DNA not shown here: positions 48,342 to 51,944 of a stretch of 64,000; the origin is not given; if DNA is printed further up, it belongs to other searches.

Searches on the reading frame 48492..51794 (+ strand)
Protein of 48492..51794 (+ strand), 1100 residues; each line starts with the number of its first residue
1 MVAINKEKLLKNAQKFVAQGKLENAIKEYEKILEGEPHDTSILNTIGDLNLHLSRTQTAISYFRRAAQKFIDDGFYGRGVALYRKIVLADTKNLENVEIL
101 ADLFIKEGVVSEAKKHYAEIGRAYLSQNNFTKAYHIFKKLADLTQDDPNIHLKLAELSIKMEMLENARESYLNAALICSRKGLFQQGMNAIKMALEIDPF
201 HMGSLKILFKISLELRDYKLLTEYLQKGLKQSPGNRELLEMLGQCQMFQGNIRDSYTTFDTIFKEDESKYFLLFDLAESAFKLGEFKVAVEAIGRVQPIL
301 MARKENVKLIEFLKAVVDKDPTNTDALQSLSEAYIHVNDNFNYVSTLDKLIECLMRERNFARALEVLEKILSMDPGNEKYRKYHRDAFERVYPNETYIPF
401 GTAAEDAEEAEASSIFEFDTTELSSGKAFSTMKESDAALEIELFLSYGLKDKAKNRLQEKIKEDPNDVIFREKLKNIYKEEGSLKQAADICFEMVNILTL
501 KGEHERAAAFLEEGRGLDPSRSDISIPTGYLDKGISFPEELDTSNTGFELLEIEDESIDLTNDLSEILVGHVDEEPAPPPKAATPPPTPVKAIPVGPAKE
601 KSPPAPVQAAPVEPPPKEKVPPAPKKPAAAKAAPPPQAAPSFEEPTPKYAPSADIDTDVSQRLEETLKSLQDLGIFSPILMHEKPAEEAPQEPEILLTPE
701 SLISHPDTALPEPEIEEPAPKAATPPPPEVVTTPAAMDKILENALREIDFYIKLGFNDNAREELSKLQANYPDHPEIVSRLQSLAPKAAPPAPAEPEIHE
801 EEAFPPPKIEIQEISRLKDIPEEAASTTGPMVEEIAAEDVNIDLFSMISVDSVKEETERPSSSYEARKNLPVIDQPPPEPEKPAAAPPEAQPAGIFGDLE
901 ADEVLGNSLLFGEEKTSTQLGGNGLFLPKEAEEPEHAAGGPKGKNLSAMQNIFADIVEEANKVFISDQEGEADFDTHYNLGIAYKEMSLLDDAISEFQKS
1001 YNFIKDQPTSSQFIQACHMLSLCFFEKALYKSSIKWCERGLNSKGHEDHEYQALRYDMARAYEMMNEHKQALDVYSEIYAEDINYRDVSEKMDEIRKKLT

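Call 95: search_protein_families(library=pfam, proteins=[window:48492-51794:+], max_evalue=0.001)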
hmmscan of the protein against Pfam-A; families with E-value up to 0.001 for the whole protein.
window:48492-51794:+ (1100 aa): 19 families
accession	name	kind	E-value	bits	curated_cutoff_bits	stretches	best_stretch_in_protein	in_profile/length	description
PF14559.12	TPR_19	-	1.9e-33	115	25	0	125-169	2-46/68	Tetratricopeptide repeat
PF13428.12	TPR_14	-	5.7e-26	88.8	23.5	0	347-381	4-38/44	Tetratricopeptide repeat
PF07719.23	TPR_2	-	2.1e-17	62.1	27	0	353-377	10-34/34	Tetratricopeptide repeat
PF13432.12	TPR_16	-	1.1e-16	61.4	32.7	1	11-70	2-61/65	Tetratricopeptide repeat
PF00515.34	TPR_1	-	2.1e-15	56.2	27.8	0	975-999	2-26/34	Tetratricopeptide repeat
PF13181.12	TPR_8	-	4.6e-15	54.9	25.7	0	169-200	2-33/34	Tetratricopeptide repeat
PF12895.13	ANAPC3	-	1.4e-13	51.4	27.2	0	92-171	3-79/82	Anaphase-promoting complex, cyclosome, subunit 3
PF13431.12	TPR_17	-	2e-10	40.6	24.4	0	313-339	2-28/34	Tetratricopeptide repeat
PF13414.12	TPR_11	-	2.9e-10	40.1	26.8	0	121-156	1-36/42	TPR repeat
PF13174.12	TPR_6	-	5.6e-10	39.7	26.3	0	1056-1078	4-26/33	Tetratricopeptide repeat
PF13424.12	TPR_12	-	2.2e-09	37.8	30.1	0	18-66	15-71/77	Tetratricopeptide repeat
PF23914.1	TPR_CcmH_CycH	-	7.6e-08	32.8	42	0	120-160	56-96/158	Cytochrome c-type biogenesis protein H TPR domain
PF13176.12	TPR_7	-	7e-07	29.3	27.9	0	119-148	4-33/36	Tetratricopeptide repeat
PF20225.4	DUF6584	-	2e-06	28.4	27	0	441-487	10-56/171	Family of unknown function (DUF6584)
PF14561.12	TPR_20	-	2.2e-05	25.1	25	0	310-381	8-82/90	Tetratricopeptide repeat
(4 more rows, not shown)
